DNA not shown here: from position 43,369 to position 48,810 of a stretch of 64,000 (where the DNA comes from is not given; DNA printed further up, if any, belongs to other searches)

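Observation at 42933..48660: PilZ gene upstream of a 1714-aa pseudokinase-AAA-TPR-GAF-histidine kinase hybrid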

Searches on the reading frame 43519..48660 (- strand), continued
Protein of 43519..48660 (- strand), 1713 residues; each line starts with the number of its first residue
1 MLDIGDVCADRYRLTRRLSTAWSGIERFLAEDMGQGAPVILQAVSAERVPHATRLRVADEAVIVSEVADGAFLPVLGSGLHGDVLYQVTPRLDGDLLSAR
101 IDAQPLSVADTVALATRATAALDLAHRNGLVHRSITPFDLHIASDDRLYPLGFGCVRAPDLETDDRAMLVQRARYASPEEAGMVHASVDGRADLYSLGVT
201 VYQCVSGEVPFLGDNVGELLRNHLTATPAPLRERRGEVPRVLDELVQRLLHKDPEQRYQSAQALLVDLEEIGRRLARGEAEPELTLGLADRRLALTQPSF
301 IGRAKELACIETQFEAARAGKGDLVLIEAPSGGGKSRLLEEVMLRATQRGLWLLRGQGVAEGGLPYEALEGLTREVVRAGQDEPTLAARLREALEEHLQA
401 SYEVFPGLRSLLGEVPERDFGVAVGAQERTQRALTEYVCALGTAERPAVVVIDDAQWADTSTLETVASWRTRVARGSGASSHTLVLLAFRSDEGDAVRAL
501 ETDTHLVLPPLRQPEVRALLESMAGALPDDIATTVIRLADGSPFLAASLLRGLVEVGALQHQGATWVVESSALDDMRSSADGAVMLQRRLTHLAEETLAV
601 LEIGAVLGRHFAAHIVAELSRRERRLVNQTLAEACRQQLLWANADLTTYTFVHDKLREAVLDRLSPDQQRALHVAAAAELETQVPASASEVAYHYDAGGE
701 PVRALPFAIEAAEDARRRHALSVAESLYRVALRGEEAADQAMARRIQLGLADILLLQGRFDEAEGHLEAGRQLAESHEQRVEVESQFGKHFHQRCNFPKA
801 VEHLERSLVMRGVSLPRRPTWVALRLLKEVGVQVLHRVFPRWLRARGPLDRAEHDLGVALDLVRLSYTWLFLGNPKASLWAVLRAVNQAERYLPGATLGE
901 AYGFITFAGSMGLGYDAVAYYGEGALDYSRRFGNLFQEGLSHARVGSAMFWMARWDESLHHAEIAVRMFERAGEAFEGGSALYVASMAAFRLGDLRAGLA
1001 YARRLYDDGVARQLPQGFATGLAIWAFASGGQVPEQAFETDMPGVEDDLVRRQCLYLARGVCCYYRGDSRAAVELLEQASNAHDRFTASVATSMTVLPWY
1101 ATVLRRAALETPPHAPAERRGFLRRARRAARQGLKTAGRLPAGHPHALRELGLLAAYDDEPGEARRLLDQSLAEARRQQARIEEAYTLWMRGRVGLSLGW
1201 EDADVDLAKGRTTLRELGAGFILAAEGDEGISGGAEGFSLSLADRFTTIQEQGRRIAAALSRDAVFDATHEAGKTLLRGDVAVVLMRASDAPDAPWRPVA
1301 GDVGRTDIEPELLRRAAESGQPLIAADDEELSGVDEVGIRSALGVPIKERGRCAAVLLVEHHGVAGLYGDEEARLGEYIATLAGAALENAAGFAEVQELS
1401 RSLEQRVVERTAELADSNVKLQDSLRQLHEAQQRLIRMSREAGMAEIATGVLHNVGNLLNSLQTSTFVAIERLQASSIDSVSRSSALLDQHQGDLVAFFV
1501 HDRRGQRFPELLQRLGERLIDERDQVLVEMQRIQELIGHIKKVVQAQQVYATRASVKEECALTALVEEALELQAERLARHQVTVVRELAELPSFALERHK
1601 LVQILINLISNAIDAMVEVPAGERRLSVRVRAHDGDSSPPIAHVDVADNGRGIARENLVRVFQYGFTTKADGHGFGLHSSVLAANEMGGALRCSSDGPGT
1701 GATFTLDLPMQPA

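Call 8: find_homologous_proteins(query=window:43519-48660:-, max_evalue=1e-10)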
Query window:43519-48660:- (1713 aa): 649 proteins with E <= 1e-10 among 8000 candidates; the best 120 are listed.
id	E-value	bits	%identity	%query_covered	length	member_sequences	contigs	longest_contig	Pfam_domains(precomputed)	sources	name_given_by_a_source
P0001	0.0e+0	3752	100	100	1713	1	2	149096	PF00069.32,PF13185.13,PF01590.33,PF13424.13,PF02518.32,PF13191.13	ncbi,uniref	ncbi:trifunctional serine/threonine-protein kinase/ATP-binding protein/sensor histidine kinase [Hali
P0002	0.0e+0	2983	79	100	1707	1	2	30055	PF07714.24,PF00069.32,PF13185.13,PF01590.33,PF13424.13,PF02518.32,PF07719.24,PF13191.13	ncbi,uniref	ncbi:trifunctional serine/threonine-protein kinase/ATP-binding protein/sensor histidine kinase [Hali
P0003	0.0e+0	2107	60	100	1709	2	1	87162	PF07714.24,PF00069.32,PF13424.13,PF02518.32,PF13401.13,PF07719.24,PF13191.13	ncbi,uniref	ncbi:ATP-binding protein [Haliangium sp.]|uniref:ATP-binding protein n=1 Tax=Haliangium sp. TaxID=26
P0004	0.0e+0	1751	52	100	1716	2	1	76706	PF07714.24,PF00069.32,PF01590.33,PF02518.32,PF07719.24,PF13191.13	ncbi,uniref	ncbi:AAA family ATPase [Haliangium sp.]|uniref:AAA family ATPase n=1 Tax=Haliangium sp. TaxID=266320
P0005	0.0e+0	1654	50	100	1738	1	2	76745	PF07714.24,PF00069.32,PF13424.13,PF02518.32,PF13401.13,PF13191.13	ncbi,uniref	ncbi:AAA family ATPase [Haliangium sp.]|uniref:AAA family ATPase n=1 Tax=Haliangium sp. TaxID=266320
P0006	8.0e-255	867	35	99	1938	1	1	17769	PF13426.14,PF13188.14,PF13492.13,PF00512.32,PF00072.31,PF13191.13,PF08447.19,PF07714.24,PF00069.32,PF01590.33,PF03109.23,PF08448.17,PF02518.32,PF00989.32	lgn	-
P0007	5.9e-254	864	38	84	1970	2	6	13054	PF13426.14,PF13188.14,PF13185.13,PF00512.32,PF00072.31,PF13191.13,PF08447.19,PF07714.24,PF00069.32,PF01590.33,PF03109.23,PF08448.17,PF02518.32,PF00989.32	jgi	jgi:PAS domain S-box-containing protein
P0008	3.2e-252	858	39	82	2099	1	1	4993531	PF13185.13,PF00512.32,PF00072.31,PF01627.29,PF13191.13,PF07714.24,PF00069.32,PF01590.33,PF00515.35,PF13424.13,PF02518.32,PF07719.24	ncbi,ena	-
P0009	5.2e-252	858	35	99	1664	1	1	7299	PF07714.24,PF00069.32,PF13185.13,PF01590.33,PF03109.23,PF02518.32,PF13492.13,PF00512.32,PF13191.13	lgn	-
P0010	5.1e-251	854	35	99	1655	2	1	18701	PF07714.24,PF00069.32,PF13185.13,PF01590.33,PF13424.13,PF02518.32,PF00512.32,PF13191.13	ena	-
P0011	3.5e-250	852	39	80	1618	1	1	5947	PF07714.24,PF00069.32,PF13185.13,PF01590.33,PF13424.13,PF02518.32,PF00512.32,PF07719.24,PF13191.13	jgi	jgi:signal transduction histidine kinase/tetratricopeptide (TPR) repeat protein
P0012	1.8e-248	846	39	83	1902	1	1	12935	PF07714.24,PF00069.32,PF13185.13,PF01590.33,PF00563.26,PF00990.27,PF13191.13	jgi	jgi:diguanylate cyclase (GGDEF)-like protein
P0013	4.4e-247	841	38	83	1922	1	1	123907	PF13426.14,PF13188.14,PF13185.13,PF00512.32,PF00072.31,PF13191.13,PF07714.24,PF00069.32,PF01590.33,PF08448.17,PF02518.32,PF00989.32,PF07719.24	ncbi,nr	ncbi:MAG TPA: ATP-binding protein [Thermoanaerobaculia bacterium]|nr:ATP-binding protein [Thermoanae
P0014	2.6e-246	839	38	83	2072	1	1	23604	PF07714.24,PF00069.32,PF13185.13,PF01590.33,PF13424.13,PF02518.32,PF00512.32,PF00072.31,PF01627.29,PF13191.13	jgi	jgi:two-component system sensor kinase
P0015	3.6e-245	835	38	81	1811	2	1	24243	PF08447.19,PF07714.24,PF00069.32,PF13185.13,PF01590.33,PF13424.13,PF08448.17,PF02518.32,PF00512.32,PF00989.32,PF13191.13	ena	-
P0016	1.2e-243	830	36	82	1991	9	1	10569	PF07714.24,PF00069.32,PF13185.13,PF01590.33,PF13424.13,PF02518.32,PF13492.13,PF00512.32,PF00072.31,PF13191.13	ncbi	-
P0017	1.2e-242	827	37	83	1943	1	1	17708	PF13426.14,PF13188.14,PF13185.13,PF00512.32,PF00072.31,PF13191.13,PF08447.19,PF07714.24,PF00069.32,PF12860.14,PF01590.33,PF13424.13,PF08448.17,PF02518.32,PF00989.32,PF07719.24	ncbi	-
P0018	9.9e-242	824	35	99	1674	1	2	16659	PF07714.24,PF00069.32,PF01590.33,PF13424.13,PF13581.13,PF02518.32,PF00512.32,PF13191.13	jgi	jgi:signal transduction histidine kinase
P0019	1.7e-241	823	36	100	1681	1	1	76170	PF07714.24,PF00069.32,PF13185.13,PF00515.35,PF13424.13,PF02518.32,PF00512.32,PF07719.24,PF13191.13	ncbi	-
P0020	2.7e-240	819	38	84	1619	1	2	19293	PF07714.24,PF00069.32,PF13185.13,PF01590.33,PF13424.13,PF13581.13,PF02518.32,PF00512.32,PF13191.13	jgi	jgi:signal transduction histidine kinase/tetratricopeptide (TPR) repeat protein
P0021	1.1e-239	817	37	82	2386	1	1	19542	PF13426.14,PF13185.13,PF00512.32,PF13401.13,PF00072.31,PF01627.29,PF13191.13,PF07714.24,PF00069.32,PF01590.33,PF08448.17,PF02518.32,PF00989.32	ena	-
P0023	4.6e-238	811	38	83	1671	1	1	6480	PF07714.24,PF00069.32,PF13185.13,PF01590.33,PF13424.13,PF02518.32,PF00512.32,PF13191.13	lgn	-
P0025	1.5e-237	810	34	100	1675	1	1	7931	PF07714.24,PF00069.32,PF13185.13,PF13424.13,PF02518.32,PF00512.32,PF07719.24,PF13191.13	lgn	-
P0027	4.1e-234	798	33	98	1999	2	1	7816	PF07714.24,PF00069.32,PF00515.35,PF13424.13,PF02518.32,PF00512.32,PF00072.31,PF07719.24,PF13191.13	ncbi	-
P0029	7.8e-233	794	37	82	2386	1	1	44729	PF13426.14,PF13185.13,PF13492.13,PF00512.32,PF00072.31,PF01627.29,PF13191.13,PF07714.24,PF00069.32,PF01590.33,PF08448.17,PF02518.32,PF00989.32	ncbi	-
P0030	1.2e-232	793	38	81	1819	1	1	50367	PF13426.14,PF13185.13,PF00512.32,PF17667.8,PF13191.13,PF08447.19,PF07714.24,PF00069.32,PF01590.33,PF13424.13,PF08448.17,PF02518.32,PF00989.32,PF07719.24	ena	-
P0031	2.1e-231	789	37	83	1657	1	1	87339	PF07714.24,PF00069.32,PF13185.13,PF01590.33,PF02518.32,PF00512.32,PF13401.13,PF13191.13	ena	-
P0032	2.4e-231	789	32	98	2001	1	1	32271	PF07714.24,PF00069.32,PF13185.13,PF01590.33,PF00515.35,PF13424.13,PF02518.32,PF00512.32,PF00072.31,PF07719.24,PF13191.13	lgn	-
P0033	5.4e-231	788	35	98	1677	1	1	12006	PF07714.24,PF00069.32,PF13185.13,PF01590.33,PF02518.32,PF00512.32,PF13191.13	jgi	jgi:two-component system sensor kinase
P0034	1.8e-230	786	35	96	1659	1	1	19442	PF07714.24,PF00069.32,PF13185.13,PF13424.13,PF02518.32,PF13492.13,PF00512.32,PF13191.13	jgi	jgi:signal transduction histidine kinase/tetratricopeptide (TPR) repeat protein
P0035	1.6e-229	783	38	79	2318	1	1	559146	PF13426.14,PF13185.13,PF13492.13,PF00512.32,PF13401.13,PF00072.31,PF01627.29,PF13191.13,PF00069.32,PF01590.33,PF08448.17,PF02518.32,PF00989.32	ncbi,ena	-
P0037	2.5e-229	783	37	79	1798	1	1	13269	PF07714.24,PF00069.32,PF13185.13,PF01590.33,PF13424.13,PF02518.32,PF00512.32,PF13401.13,PF13191.13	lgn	-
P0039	1.6e-227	777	34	96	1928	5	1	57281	PF07714.24,PF00069.32,PF13424.13,PF02518.32,PF00512.32,PF00072.31,PF07719.24,PF13191.13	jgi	jgi:two-component system sensor kinase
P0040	2.6e-227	776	34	100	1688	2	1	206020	PF07714.24,PF00069.32,PF01590.33,PF02518.32,PF00512.32,PF13191.13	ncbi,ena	-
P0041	1.5e-226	773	34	99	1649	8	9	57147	PF00069.32,PF01590.33,PF13424.13,PF02518.32,PF00512.32,PF07719.24,PF13191.13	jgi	jgi:signal transduction histidine kinase/tetratricopeptide (TPR) repeat protein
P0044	8.1e-226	771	34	100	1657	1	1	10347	PF07714.24,PF00069.32,PF01590.33,PF03109.23,PF13424.13,PF02518.32,PF00512.32,PF07719.24,PF13191.13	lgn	-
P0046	4.7e-224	765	35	99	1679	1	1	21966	PF07714.24,PF00069.32,PF13185.13,PF13424.13,PF02518.32,PF00512.32,PF07719.24,PF13191.13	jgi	jgi:signal transduction histidine kinase/tetratricopeptide (TPR) repeat protein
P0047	1.7e-222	760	36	83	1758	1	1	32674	PF13426.14,PF13185.13,PF00512.32,PF13191.13,PF08447.19,PF07714.24,PF00069.32,PF01590.33,PF13424.13,PF08448.17,PF02518.32,PF00989.32,PF07719.24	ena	-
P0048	5.6e-222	758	36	81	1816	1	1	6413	PF07714.24,PF00069.32,PF13185.13,PF01590.33,PF02518.32,PF13492.13,PF00512.32,PF13191.13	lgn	-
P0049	6.0e-220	751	32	99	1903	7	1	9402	PF13426.14,PF13185.13,PF00512.32,PF13401.13,PF00072.31,PF13191.13,PF07714.24,PF00069.32,PF01590.33,PF13424.13,PF08448.17,PF02518.32,PF00989.32,PF07719.24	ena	-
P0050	1.5e-219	750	35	99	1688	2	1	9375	PF07714.24,PF00069.32,PF13424.13,PF02518.32,PF00512.32,PF13191.13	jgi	jgi:two-component system sensor kinase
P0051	1.3e-216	740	35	100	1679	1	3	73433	PF07714.24,PF00069.32,PF13424.13,PF13581.13,PF02518.32,PF00512.32,PF13191.13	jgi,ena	jgi:signal transduction histidine kinase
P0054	4.0e-212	726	34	99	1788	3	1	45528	PF00069.32,PF02518.32,PF00512.32,PF00072.31,PF13191.13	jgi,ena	-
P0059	3.5e-208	712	34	95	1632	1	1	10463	PF07714.24,PF00069.32,PF13185.13,PF01590.33,PF13424.13,PF02518.32,PF00512.32,PF13401.13,PF13191.13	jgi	jgi:signal transduction histidine kinase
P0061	2.2e-206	706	34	84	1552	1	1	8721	PF07714.24,PF00069.32,PF00512.32,PF13191.13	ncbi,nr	ncbi:MAG: AAA family ATPase, partial [Planctomycetales bacterium]|nr:AAA family ATPase [Planctomycet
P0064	6.4e-200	685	33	99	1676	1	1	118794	PF07714.24,PF00069.32,PF13185.13,PF01590.33,PF00515.35,PF13424.13,PF02518.32,PF00512.32,PF07719.24,PF13174.13,PF13191.13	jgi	jgi:signal transduction histidine kinase/tetratricopeptide (TPR) repeat protein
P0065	4.8e-199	682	35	81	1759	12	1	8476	PF07714.24,PF00069.32,PF01590.33,PF08448.17,PF02518.32,PF00512.32,PF00989.32,PF13191.13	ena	-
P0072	8.0e-193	662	33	83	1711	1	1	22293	PF07714.24,PF00069.32,PF13424.13,PF02518.32,PF13589.13,PF13191.13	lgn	-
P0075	5.9e-192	659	34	81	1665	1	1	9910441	PF00069.32,PF02518.32,PF00512.32,PF13191.13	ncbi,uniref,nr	ncbi:ATP-binding protein [Melittangium boletus]|uniref:histidine kinase n=1 Tax=Melittangium boletus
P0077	5.1e-190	652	31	99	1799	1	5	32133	PF07714.24,PF00069.32,PF01590.33,PF13424.13,PF02518.32,PF00512.32,PF00072.31,PF07719.24,PF13191.13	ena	-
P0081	1.4e-185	638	33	82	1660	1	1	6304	PF07714.24,PF00069.32,PF02518.32,PF00512.32,PF13191.13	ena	-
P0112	2.1e-63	233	26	66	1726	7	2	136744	PF07714.24,PF00069.32,PF13185.13,PF01590.33,PF02518.32,PF13492.13,PF00512.32,PF13191.13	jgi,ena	-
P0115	1.5e-59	220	29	39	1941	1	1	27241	PF07714.24,PF00069.32,PF13185.13,PF01590.33,PF02518.32,PF14531.13,PF00512.32,PF00072.31,PF13191.13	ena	-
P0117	2.1e-58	216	30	35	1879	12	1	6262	PF13426.14,PF13188.14,PF13185.13,PF13492.13,PF00512.32,PF13191.13,PF08447.19,PF07714.24,PF00069.32,PF01590.33,PF02518.32,PF00989.32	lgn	-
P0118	1.8e-57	213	29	38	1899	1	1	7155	PF25503.1,PF07714.24,PF00069.32,PF13185.13,PF01590.33,PF02518.32,PF00512.32,PF00072.31,PF13191.13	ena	-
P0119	2.4e-56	209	25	62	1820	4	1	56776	PF07714.24,PF00069.32,PF13185.13,PF01590.33,PF02518.32,PF13492.13,PF00512.32,PF13191.13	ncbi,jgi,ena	ncbi:MAG TPA: AAA family ATPase [Abditibacterium sp.]|jgi:predicted ATPase/signal transduction histi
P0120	5.0e-56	208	28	42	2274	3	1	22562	PF13426.14,PF13188.14,PF13185.13,PF13492.13,PF00512.32,PF13191.13,PF08447.19,PF07714.24,PF00069.32,PF01590.33,PF08448.17,PF02518.32,PF00989.32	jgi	jgi:PAS domain S-box-containing protein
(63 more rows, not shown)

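Call 14: find_encoding_contigs(protein=P0002, flank=6000, max_places=3)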
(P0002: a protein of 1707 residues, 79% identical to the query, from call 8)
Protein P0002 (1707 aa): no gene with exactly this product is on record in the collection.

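Call 15: find_encoding_contigs(protein=P0003, flank=6000, max_places=3)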
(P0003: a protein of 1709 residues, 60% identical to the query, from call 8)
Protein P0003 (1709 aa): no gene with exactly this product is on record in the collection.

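Call 16: find_encoding_contigs(protein=P0004, flank=6000, max_places=3)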
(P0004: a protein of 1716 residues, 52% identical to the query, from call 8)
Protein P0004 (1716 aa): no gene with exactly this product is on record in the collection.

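Call 17: find_encoding_contigs(protein=P0005, flank=6000, max_places=3)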
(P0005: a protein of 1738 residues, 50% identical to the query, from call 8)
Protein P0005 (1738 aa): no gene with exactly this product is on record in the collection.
